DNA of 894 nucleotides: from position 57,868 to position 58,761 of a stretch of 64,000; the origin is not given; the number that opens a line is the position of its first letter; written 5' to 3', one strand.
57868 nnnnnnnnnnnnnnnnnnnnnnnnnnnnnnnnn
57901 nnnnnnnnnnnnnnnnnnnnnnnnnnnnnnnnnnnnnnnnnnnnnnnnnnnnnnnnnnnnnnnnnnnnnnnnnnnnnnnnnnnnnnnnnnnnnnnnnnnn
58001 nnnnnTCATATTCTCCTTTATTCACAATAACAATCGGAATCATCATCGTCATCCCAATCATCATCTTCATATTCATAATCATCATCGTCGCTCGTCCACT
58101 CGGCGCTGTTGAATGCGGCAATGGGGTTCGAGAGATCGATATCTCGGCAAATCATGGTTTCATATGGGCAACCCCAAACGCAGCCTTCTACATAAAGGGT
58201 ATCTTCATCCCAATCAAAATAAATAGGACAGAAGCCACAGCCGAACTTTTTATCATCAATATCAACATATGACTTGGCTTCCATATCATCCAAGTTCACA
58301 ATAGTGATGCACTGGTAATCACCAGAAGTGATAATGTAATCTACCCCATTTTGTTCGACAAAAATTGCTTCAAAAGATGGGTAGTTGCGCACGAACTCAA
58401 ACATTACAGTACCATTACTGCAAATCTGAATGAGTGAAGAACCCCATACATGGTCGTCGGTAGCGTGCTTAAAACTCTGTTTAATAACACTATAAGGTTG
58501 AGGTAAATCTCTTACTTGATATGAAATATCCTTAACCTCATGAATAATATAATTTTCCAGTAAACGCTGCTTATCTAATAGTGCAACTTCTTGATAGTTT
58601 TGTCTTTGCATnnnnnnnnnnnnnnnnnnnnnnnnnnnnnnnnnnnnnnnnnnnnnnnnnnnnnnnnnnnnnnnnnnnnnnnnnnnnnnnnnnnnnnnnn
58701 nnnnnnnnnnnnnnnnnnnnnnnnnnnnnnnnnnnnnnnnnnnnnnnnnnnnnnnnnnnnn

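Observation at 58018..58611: Cys-rich protein with a poly-Asp/Glu C-terminal tail, translationally coupled to the alarmone hydrolase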

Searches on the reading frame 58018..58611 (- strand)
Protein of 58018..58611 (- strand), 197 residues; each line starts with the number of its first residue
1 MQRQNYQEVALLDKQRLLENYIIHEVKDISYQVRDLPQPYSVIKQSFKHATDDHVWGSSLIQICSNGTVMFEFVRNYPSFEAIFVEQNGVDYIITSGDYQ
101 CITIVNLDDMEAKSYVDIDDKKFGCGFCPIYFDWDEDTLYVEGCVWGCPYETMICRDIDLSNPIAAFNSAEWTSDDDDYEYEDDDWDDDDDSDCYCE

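Call 3: search_protein_families(library=pfam, proteins=[window:58018-58611:-], max_evalue=1)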
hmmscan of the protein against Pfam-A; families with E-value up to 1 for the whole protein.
window:58018-58611:- (197 aa): 0 families

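Call 4: search_protein_families(library=phrogs, proteins=[window:58018-58611:-], max_evalue=0.1)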
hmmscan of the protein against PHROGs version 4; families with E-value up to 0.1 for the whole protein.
window:58018-58611:- (197 aa): 1 family
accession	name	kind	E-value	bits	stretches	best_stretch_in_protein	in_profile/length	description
phrog_14756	-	unknown function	0.029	15.3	0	44-93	12-57/61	-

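Call 5: find_homologous_proteins(query=window:58021-58611:-, max_evalue=0.001)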
Query window:58021-58611:- (197 aa): 13 proteins with E <= 0.001 among 67 candidates.
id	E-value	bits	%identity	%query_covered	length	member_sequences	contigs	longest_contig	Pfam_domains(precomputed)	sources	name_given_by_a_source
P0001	1.5e-129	448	98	100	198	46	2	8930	-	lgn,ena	-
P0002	4.0e-104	365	77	97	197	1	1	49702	-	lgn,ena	-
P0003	1.3e-98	347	76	100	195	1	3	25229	-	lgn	-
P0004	7.3e-97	341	76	86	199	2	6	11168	-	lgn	-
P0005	1.9e-94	333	72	100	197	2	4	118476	-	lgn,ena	-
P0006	3.6e-54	202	52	88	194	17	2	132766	-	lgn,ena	-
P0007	2.8e-48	183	49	97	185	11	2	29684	-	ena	-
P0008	2.3e-46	176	60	67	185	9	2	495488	-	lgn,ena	-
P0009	7.0e-46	175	63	58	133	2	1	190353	-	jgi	jgi:hypothetical protein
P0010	1.6e-42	164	47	96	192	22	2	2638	-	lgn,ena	-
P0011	9.3e-39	151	46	78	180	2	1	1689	-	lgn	-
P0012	2.4e-38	150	41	96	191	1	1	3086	-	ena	-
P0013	3.6e-34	136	47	71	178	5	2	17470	-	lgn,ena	-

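Call 6: search_dna_similar(query=window:58021-58611:-, collection=phages, mode=protein, max_evalue=0.01, max_rows=30)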
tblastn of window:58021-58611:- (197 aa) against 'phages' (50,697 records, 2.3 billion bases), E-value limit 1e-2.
No match.

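Call 10: find_encoding_contigs(protein=P0005, flank=6000, max_places=3)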
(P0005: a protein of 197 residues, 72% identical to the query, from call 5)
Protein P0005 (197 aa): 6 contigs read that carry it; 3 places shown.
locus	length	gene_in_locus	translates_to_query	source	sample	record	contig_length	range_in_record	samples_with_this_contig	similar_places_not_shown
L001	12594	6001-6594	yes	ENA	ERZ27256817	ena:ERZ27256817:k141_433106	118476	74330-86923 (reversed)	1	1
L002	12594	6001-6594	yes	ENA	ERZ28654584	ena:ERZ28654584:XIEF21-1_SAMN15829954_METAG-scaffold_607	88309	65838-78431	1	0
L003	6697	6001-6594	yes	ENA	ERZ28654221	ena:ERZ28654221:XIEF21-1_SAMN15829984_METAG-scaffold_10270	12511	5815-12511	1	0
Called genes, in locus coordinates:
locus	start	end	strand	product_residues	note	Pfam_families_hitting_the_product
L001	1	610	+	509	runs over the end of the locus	PF00772:DnaB (weak), PF03796:DnaB_C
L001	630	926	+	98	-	-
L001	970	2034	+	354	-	-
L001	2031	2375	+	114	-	-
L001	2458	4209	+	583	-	PF01368:DHH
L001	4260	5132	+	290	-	PF18013:Phage_lysozyme2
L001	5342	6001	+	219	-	PF13328:HD_4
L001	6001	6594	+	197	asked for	-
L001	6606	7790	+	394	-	PF05970:PIF1 (weak), PF13245:AAA_19, PF13604:AAA_30, PF01443:Viral_helicase1, PF13538:UvrD_C_2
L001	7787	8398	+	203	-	-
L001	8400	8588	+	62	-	-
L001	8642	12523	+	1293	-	PF02811:PHP, PF07733:DNA_pol3_alpha, PF17657:DNA_pol3_finger, PF14579:HHH_6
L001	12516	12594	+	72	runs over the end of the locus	-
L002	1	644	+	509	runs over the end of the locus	PF00772:DnaB (weak), PF03796:DnaB_C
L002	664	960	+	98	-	-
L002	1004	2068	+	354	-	-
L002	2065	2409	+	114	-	-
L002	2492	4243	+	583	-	PF01368:DHH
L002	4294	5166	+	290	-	PF18013:Phage_lysozyme2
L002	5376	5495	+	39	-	-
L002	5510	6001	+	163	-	-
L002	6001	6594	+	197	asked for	-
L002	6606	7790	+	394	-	PF05970:PIF1 (weak), PF13245:AAA_19, PF13604:AAA_30, PF01443:Viral_helicase1, PF13538:UvrD_C_2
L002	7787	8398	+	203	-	-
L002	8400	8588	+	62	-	-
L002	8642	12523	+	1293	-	PF02811:PHP, PF07733:DNA_pol3_alpha, PF17657:DNA_pol3_finger, PF14579:HHH_6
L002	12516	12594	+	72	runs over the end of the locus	-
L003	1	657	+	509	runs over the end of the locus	PF00772:DnaB (weak), PF03796:DnaB_C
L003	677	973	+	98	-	-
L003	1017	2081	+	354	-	-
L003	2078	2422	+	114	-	-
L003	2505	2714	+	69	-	-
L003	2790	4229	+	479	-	PF01368:DHH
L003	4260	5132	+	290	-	PF18013:Phage_lysozyme2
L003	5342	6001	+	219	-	PF13328:HD_4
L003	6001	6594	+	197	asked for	-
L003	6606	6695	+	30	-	?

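Call 11: find_encoding_contigs(protein=P0006, flank=6000, max_places=3)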
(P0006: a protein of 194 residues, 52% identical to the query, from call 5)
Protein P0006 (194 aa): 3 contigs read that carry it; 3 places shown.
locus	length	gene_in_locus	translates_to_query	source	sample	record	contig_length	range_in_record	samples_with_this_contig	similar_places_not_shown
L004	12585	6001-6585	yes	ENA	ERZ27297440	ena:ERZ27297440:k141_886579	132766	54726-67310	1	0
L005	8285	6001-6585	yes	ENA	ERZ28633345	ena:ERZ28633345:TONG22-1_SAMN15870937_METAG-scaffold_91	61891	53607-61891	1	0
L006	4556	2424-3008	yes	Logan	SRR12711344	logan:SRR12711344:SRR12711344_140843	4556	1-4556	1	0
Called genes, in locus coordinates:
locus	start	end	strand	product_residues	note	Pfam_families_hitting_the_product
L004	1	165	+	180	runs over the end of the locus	PF26927:Phage_SPbeta_YorH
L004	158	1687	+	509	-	PF00772:DnaB (weak), PF03796:DnaB_C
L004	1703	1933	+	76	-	-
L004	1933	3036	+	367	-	-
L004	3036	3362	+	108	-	-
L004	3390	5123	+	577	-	PF01368:DHH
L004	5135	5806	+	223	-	PF18013:Phage_lysozyme2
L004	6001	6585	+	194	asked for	-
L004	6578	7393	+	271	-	-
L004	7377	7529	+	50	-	-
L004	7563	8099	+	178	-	-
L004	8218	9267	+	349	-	PF13245:AAA_19, PF13604:AAA_30, PF01443:Viral_helicase1 (faint), PF13538:UvrD_C_2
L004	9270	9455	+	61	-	-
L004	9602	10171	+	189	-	PF01541:GIY-YIG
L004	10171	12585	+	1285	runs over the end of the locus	PF02811:PHP, PF07733:DNA_pol3_alpha, PF17657:DNA_pol3_finger, PF14579:HHH_6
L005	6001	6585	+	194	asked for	-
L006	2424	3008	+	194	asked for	-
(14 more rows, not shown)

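Call 12: find_encoding_contigs(protein=P0008, flank=6000, max_places=3)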
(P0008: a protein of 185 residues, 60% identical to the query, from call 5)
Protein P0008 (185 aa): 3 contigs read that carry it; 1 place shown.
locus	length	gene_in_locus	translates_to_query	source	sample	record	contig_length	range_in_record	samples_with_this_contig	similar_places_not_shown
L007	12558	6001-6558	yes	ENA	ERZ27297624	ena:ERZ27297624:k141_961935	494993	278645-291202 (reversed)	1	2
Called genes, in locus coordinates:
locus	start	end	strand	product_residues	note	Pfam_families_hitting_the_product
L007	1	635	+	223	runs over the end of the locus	-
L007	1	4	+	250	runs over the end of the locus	-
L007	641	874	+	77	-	-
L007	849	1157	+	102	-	-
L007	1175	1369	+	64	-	-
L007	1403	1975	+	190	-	-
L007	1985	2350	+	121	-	-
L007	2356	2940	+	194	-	-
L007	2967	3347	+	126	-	-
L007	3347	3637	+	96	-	-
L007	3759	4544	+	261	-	-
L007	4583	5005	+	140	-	-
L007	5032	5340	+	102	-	-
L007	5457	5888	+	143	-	-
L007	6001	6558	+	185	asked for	-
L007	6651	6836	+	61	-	-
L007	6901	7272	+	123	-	-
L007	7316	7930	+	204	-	PF08271:Zn_Ribbon_TF (faint)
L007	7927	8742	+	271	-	PF08902:DUF1848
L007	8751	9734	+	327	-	PF00389:2-Hacid_dh, PF02826:2-Hacid_dh_C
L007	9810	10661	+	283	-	PF02517:Rce1-like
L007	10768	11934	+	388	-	PF01594:AI-2E_transport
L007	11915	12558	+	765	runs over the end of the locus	PF00092:VWA, PF13519:VWA_2, PF13768:VWA_3 (weak)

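Call 15: search_solved_structures(query=A1, max_evalue=10)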
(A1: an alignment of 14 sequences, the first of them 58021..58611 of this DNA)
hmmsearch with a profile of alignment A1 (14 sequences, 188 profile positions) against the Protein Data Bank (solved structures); distinct sequences matched with E-value up to 10: 6.
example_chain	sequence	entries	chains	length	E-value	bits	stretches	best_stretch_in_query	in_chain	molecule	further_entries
7xdq_A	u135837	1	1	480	0.1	15.5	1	62-119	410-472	Glucosylglycerol phosphorylase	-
7xdr_A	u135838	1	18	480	0.1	15.5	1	62-119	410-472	Glucosylglycerol phosphorylase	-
1nq7_A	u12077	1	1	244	0.49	13.3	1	9-80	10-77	NUCLEAR RECEPTOR ROR-BETA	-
1k4w_A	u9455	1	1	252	0.52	13.2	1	9-80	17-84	Nuclear receptor ROR-beta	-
1n4h_A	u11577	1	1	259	0.55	13.1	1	9-80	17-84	Nuclear Receptor ROR-beta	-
2gjh_A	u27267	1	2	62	1.2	12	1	101-153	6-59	DESIGNED PROTEIN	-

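Call 16: predict_structure(alignment_id=A1)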
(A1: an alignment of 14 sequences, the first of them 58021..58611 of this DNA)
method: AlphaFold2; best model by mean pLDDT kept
length: 197 residues; sequences in the alignment: 14
mean_pLDDT: 84.1   pTM: 0.79
mean pLDDT of the five models: 84.1, 83.9, 83.9, 83.8, 82.3
residues with pLDDT >= 90: 112; 70-90: 55; 50-70: 10; < 50: 20
segments of 3 or more residues with pLDDT < 50: 178-197
pLDDT, mean of each block of 10 residues (from residue 1): 81 81 91 96 92 85 94 86 96 90 94 90 75 95 84 95 96 66 41 39
secondary structure, 60 per line:
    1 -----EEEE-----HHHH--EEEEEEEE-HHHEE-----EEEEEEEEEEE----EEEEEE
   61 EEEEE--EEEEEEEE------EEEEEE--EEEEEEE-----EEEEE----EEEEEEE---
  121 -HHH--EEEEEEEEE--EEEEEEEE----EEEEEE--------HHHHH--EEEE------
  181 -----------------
elements in order: E6-9 H15-18 E21-28 E40-50 E55-65 E68-75 E82-87 E90-96 E102-106 E111-117 E127-135 E138-145 E150-155 H164-168 E171-174

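Call 18: search_protein_representatives(alignment_id=A1)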
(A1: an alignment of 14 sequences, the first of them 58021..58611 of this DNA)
Query: 14 sequences, 188 profile positions. Proteins with E-value up to 0.001 (for the whole library): 851; up to 1e-10: 390; up to 1e-30: 21. The best 150 are listed.
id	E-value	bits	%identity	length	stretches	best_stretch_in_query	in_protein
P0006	5.8e-80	283.7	-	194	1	1-187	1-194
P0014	8.2e-73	260.4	-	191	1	6-187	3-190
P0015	1.4e-64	233.5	-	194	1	1-185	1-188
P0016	1.2e-58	214.2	-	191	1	1-186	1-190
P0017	1.9e-52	194.0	-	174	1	1-171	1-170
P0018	2.2e-51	190.5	-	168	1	22-177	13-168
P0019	3.5e-50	186.6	-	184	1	12-183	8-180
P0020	1.8e-44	168.0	-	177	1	23-183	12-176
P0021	3.0e-44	167.3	-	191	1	34-185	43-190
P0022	3.8e-44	166.9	-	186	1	18-185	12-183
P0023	9.8e-44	165.6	-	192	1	6-187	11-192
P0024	9.1e-42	159.2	-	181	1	22-185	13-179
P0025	1.3e-40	155.4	-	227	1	1-175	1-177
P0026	2.7e-40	154.4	-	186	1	30-188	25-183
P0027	1.1e-35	139.3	-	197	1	27-187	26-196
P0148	2.4e-15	73.0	-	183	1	15-186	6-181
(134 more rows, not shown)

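Call 21: search_protein_families(library=pfam, alignment_id=A2, max_evalue=0.01)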
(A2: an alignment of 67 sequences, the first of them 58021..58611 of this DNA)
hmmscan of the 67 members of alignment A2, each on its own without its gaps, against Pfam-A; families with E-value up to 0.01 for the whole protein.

A. member 1, window:58021-58611:- (197 aa): 0 families

B. families by the number of members that match (of 67 scanned): 7 families
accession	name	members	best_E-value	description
PF11527.13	ARL2_Bind_BART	1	0.0001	The ARF-like 2 binding protein BART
PF12690.13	BsuPI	1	0.0027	Intracellular proteinase inhibitor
PF00022.25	Actin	1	0.0028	Actin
PF08940.17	DUF1918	1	0.0028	Domain of unknown function (DUF1918)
PF19032.6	Intu_longin_2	1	0.0073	Intu longin-like domain 2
PF14050.11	Nudc_N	1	0.0077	N-terminal conserved domain of Nudc.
PF20823.2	Cmr2_Zn-bd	1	0.008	CRISPR RNA silencing complex Cmr2 subunit, Zn-binding domain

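Call 22: search_protein_families(library=ncbifam, alignment_id=A2, max_evalue=0.01)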
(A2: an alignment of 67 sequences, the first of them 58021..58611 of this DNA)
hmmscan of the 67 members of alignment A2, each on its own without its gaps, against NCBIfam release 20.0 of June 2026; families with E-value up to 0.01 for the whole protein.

A. member 1, window:58021-58611:- (197 aa): 0 families

B. families by the number of members that match (of 67 scanned): 0 families

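Call 29: fold_search(model_id=the predicted structure, library=viral)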
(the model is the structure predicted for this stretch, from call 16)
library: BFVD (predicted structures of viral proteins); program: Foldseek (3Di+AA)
matches with E <= 10: 611; with E <= 0.001: 3
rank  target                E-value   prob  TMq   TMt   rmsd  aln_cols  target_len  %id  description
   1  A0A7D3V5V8            6.0e-08  1.00  0.51  0.30   4.5       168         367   23  Uncharacterized protein [Fadolivirus FV1/VV64]
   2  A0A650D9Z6            3.3e-06  1.00  0.53  0.44   4.3       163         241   16  (no name in the UniProt tables at hand)
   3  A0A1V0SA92            4.0e-06  1.00  0.49  0.39   5.0       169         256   18  Uncharacterized protein [Catovirus CTV1]
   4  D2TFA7                1.3e-03  1.00  0.35  0.24  11.6       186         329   10  (no name in the UniProt tables at hand)
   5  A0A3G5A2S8            6.7e-03  1.00  0.42  0.27  11.8       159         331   12  Uncharacterized protein [Harvfovirus sp.]
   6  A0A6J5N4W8            1.1e-02  0.99  0.36  0.20   8.3       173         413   10  Uncharacterized protein [uncultured Caudovirales phage]
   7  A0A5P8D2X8            1.3e-02  0.98  0.37  0.26  11.6       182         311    8  (no name in the UniProt tables at hand)
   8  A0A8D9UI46            1.4e-02  0.63  0.22  0.16  13.5       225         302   12  (no name in the UniProt tables at hand)
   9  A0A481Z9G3            1.6e-02  0.97  0.37  0.18  11.7       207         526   10  Uncharacterized protein [Pithovirus LCPAC304]
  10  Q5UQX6                2.4e-02  0.99  0.37  0.26   5.7       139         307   11  Uncharacterized protein R882 [Acanthamoeba polyphaga mimivirus]
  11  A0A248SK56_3          2.4e-02  0.99  0.41  0.09   5.4       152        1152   12  (no name in the UniProt tables at hand)
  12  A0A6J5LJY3            2.9e-02  0.92  0.39  0.09   9.3       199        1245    8  Uncharacterized protein [uncultured Caudovirales phage]
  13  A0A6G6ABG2            4.3e-02  0.91  0.38  0.25   9.2       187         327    7  WD40 domain-containing protein [Borely moumouvirus]
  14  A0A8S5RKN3            4.3e-02  0.89  0.36  0.14  11.0       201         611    8  Uncharacterized protein [virus sp. ct6GG30]
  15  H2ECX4                4.3e-02  0.85  0.32  0.33  11.8       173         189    8  Putative BTB_POZ domain-containing protein [Moumouvirus sp. 'Monve']
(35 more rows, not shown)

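Call 30: fold_search(model_id=the predicted structure, library=pdb)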
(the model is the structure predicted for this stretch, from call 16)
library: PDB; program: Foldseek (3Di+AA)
matches with E <= 10: 621; with E <= 0.001: 0
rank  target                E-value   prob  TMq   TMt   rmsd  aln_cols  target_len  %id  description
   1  9w2m_J                2.7e-02  0.77  0.33  0.17  13.5       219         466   14  Cryo-EM structure of the Cytoplasmic lattice(CPL) from mouse oocyte (released 2026-02-25)
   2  4xyh                  2.9e-02  0.69  0.27  0.17  12.6       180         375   12  Wild-type full length Mis16 in Schizosaccharomyces japonicus (released 2016-01-13)
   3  9e5c_7h               3.4e-02  0.89  0.36  0.14  14.0       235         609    8  Cryo-EM structure of 96 nm repeat of microtubule doublet from T. brucei flagellum (released 2025-03-12)
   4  7td5_B                3.7e-02  0.85  0.32  0.20  11.9       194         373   10  Structure of human PRC2-EZH1 containing phosphorylated SUZ12 (released 2022-11-16)
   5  4a11_A                3.7e-02  0.85  0.31  0.08   7.2       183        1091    9  Structure of the hsDDB1-hsCSA complex (released 2011-12-07)
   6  5ij7_E                4.8e-02  0.84  0.34  0.22  11.7       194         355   10  Structure of Hs/AcPRC2 in complex with a pyridone inhibitor (released 2016-05-04)
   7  8bmx_D                5.1e-02  0.89  0.34  0.22  11.1       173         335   10  Bacteroides thetaiotaomicron B12 TonB dependent transporter in complex with a surface lipoprotein (released 2023-09-20)
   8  3vh0_A                5.4e-02  0.98  0.43  0.29   6.4       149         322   10  Crystal structure of E. coli YncE complexed with DNA (released 2011-11-16)
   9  3vgz_A                5.7e-02  0.98  0.40  0.27   5.2       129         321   14  Crystal structure of E. coli YncE (released 2011-11-16)
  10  5nrl_P                6.0e-02  0.94  0.36  0.09   6.2       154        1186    6  Structure of a pre-catalytic spliceosome (released 2017-05-31)
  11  6u4y_D                6.6e-02  0.94  0.36  0.22  11.3       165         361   11  Crystal Structure of an EZH2-EED Complex in an Oligomeric State (released 2020-07-08)
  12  6u4y_E                6.6e-02  0.90  0.35  0.22  10.5       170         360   12  Crystal Structure of an EZH2-EED Complex in an Oligomeric State (released 2020-07-08)
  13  7td5_G                6.6e-02  0.77  0.31  0.19  12.5       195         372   11  Structure of human PRC2-EZH1 containing phosphorylated SUZ12 (released 2022-11-16)
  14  5oql_O                6.6e-02  0.60  0.31  0.10  12.9       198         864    9  Cryo-EM structure of the 90S pre-ribosome from Chaetomium thermophilum (released 2017-10-11)
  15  7fip_A                6.6e-02  0.38  0.24  0.18  12.0       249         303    9  The native structure of beta-1,2-mannobiose phosphorylase from Thermoanaerobacter sp. (released 2022-01-05)
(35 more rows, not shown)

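Call 34: find_homologous_proteins(query=A3, max_evalue=0.00001)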
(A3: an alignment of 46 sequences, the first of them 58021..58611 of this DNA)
Query A3 (46 sequences) (197 aa, profile of the alignment): 44 proteins with E <= 0.00001 among 1243 candidates.
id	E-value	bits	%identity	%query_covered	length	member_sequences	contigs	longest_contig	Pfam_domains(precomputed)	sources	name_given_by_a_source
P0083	1.8e-53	199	23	67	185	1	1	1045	-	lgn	-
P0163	5.8e-53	197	38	61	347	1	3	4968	-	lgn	-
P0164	2.0e-52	195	33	64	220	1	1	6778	-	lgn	-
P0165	2.1e-48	182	35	67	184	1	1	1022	-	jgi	jgi:hypothetical protein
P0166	6.3e-47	177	33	77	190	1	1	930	-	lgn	-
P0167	2.7e-46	175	30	77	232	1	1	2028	-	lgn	-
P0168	8.0e-45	170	26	80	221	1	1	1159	-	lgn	-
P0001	2.3e-44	169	98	100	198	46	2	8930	-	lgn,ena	-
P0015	4.0e-44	168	51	87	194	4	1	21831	-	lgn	-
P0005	4.9e-44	168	72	100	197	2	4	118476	-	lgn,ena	-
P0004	7.1e-44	167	76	86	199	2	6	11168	-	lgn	-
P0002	8.0e-44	167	77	97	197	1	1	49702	-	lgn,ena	-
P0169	3.1e-43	165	31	58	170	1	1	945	-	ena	-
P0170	4.7e-43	165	24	72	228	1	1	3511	-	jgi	jgi:hypothetical protein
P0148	8.4e-43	164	29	57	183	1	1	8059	-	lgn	-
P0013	2.8e-42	162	47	71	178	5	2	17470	-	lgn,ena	-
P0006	2.5e-39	153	52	88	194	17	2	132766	-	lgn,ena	-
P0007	7.4e-38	148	49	97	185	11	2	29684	-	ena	-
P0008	8.1e-37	144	60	67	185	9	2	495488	-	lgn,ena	-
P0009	3.7e-36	142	63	58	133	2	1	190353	-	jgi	jgi:hypothetical protein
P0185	2.0e-32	130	42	71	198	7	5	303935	-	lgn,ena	-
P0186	3.3e-29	120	40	71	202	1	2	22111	-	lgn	-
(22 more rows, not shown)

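Call 35: find_encoding_contigs(protein=P0009, flank=8000, max_places=1)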
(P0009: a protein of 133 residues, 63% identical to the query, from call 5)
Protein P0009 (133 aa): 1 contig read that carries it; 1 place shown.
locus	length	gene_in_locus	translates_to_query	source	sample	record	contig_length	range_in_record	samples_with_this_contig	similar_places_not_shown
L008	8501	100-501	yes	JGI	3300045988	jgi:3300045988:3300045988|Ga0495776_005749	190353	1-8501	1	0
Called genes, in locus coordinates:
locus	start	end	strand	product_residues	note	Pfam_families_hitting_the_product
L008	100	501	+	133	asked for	-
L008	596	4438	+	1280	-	PF02811:PHP, PF07733:DNA_pol3_alpha, PF17657:DNA_pol3_finger, PF14579:HHH_6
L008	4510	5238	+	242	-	PF01541:GIY-YIG, PF22083:I-HmuI_NUMOD-like (faint)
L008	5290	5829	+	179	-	PF00625:Guanylate_kin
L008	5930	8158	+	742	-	PF03477:ATP-cone, PF13597:NRDD, PF01228:Gly_radical (weak)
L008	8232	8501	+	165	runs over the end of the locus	PF13353:Fer4_12, PF04055:Radical_SAM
